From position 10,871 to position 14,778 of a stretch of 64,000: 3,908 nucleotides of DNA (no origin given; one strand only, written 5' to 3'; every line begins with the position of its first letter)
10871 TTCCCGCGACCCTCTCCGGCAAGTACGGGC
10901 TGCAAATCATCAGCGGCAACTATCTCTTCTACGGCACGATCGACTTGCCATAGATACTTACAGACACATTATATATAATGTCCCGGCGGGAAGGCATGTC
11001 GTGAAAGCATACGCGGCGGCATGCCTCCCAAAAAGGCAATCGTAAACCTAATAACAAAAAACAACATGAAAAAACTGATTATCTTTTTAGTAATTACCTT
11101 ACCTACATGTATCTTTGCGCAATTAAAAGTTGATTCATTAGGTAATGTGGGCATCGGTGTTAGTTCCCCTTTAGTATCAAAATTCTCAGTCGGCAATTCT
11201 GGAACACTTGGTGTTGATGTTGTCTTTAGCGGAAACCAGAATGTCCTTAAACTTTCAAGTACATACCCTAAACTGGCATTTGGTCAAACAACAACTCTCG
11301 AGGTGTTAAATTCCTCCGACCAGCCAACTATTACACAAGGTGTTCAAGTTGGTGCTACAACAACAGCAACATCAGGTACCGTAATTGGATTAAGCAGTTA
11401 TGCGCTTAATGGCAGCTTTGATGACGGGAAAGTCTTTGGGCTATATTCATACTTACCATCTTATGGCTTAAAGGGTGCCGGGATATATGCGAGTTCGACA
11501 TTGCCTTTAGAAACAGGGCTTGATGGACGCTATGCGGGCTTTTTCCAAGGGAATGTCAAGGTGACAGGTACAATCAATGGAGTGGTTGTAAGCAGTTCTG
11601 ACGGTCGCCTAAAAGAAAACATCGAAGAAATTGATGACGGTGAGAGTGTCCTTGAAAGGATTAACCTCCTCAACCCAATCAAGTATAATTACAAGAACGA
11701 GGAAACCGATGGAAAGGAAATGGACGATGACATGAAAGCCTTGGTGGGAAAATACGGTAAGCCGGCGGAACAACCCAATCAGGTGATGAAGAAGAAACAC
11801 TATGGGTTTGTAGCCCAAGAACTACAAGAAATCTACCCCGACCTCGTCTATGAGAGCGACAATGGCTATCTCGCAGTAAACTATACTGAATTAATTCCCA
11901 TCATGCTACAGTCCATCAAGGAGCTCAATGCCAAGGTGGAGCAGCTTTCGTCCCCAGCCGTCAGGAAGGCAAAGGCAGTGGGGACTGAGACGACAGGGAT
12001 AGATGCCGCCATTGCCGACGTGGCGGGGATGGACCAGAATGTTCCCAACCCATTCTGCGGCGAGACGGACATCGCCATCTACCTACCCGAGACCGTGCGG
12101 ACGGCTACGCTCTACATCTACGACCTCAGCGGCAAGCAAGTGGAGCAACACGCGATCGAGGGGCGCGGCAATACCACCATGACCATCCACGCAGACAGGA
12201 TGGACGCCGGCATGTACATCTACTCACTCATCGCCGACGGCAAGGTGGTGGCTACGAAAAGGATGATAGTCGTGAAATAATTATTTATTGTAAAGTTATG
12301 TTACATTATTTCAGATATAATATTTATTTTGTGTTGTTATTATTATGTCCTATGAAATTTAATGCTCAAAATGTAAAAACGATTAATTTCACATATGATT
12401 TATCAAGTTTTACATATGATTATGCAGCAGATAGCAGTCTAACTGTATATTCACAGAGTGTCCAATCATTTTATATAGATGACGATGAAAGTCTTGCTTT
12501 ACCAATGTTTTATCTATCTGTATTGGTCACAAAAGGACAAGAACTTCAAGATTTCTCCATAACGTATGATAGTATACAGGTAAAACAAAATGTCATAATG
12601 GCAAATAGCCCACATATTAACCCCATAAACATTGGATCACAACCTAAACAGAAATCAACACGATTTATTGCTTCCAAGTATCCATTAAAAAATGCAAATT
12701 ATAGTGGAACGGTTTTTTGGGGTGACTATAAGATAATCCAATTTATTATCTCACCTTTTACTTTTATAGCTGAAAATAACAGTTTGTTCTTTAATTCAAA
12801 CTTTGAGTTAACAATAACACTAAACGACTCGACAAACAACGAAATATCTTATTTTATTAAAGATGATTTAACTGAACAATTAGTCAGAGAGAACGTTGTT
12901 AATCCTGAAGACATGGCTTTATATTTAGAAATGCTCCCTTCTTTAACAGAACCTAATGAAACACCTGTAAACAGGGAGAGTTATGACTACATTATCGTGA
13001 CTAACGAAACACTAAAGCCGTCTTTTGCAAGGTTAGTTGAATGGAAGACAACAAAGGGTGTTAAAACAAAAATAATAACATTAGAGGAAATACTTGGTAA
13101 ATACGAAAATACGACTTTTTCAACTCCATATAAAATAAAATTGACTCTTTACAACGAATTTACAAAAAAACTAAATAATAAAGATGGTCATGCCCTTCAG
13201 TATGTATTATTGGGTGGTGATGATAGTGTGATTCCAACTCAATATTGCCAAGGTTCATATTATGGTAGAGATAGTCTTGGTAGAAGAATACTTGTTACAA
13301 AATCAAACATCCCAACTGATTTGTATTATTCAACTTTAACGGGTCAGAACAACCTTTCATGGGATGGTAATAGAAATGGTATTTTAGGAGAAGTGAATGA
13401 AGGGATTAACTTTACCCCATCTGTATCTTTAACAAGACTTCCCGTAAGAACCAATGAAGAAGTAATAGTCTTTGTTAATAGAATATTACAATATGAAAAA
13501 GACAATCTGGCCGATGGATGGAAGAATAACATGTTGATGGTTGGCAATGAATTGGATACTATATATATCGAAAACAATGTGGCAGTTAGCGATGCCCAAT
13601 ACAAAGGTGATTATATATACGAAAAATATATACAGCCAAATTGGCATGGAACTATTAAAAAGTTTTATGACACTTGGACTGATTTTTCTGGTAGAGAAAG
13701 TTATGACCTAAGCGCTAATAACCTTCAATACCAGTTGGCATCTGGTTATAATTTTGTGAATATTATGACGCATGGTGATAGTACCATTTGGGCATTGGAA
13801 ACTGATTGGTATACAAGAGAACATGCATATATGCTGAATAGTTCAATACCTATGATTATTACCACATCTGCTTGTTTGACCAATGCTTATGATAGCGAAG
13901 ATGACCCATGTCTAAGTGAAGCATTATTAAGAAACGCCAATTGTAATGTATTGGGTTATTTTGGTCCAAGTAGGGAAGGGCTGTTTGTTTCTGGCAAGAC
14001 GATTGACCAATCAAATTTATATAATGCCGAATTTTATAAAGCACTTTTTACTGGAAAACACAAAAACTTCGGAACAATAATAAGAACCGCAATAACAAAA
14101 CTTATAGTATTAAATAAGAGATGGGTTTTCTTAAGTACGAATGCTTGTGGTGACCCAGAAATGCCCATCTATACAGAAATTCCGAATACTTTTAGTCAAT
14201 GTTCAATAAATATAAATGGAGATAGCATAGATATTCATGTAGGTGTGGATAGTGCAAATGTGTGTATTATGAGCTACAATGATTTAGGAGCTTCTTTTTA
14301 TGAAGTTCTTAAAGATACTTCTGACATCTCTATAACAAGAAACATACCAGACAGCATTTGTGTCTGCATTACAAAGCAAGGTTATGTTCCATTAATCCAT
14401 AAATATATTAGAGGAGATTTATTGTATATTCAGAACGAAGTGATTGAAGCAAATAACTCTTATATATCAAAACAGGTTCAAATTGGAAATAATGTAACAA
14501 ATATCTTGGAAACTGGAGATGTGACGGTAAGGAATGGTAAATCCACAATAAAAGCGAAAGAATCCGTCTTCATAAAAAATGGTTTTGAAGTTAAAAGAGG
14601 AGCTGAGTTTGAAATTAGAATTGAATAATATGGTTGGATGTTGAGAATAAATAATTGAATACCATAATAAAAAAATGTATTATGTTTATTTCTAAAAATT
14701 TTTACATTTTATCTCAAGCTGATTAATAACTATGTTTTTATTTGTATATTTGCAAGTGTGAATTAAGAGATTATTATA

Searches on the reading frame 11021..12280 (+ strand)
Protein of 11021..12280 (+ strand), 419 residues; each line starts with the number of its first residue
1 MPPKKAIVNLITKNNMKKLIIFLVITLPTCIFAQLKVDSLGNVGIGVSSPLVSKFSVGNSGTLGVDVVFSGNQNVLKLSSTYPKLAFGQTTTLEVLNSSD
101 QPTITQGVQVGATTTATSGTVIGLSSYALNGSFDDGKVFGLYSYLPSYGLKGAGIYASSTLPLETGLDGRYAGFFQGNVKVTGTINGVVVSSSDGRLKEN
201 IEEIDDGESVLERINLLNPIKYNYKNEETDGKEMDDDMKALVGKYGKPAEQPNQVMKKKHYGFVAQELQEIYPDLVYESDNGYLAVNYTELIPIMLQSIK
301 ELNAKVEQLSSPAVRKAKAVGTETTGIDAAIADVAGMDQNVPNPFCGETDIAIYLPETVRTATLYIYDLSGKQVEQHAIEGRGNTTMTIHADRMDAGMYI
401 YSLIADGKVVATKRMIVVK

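Call 68: search_protein_families(library=pfam, proteins=[window:11021-12280:+], max_evalue=0.00001)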
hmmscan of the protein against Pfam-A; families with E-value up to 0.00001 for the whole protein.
window:11021-12280:+ (419 aa): 2 families
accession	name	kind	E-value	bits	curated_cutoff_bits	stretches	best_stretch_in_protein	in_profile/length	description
PF13884.11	Peptidase_S74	-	7.9e-16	58.5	22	1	193-277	1-58/58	Chaperone of endosialidase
PF18962.6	Por_Secre_tail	-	9.5e-07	29.5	27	1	342-416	3-74/75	Secretion system C-terminal sorting domain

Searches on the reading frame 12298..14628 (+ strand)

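Call 68: search_protein_families(library=pfam, proteins=[window:12298-14628:+], max_evalue=0.00001)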
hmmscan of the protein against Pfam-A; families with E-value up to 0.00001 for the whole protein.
window:12298-14628:+ (776 aa): 1 family
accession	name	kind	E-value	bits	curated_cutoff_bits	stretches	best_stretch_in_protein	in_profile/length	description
PF01364.23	Peptidase_C25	-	1.1e-52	180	23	1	231-623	1-373/374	Peptidase family C25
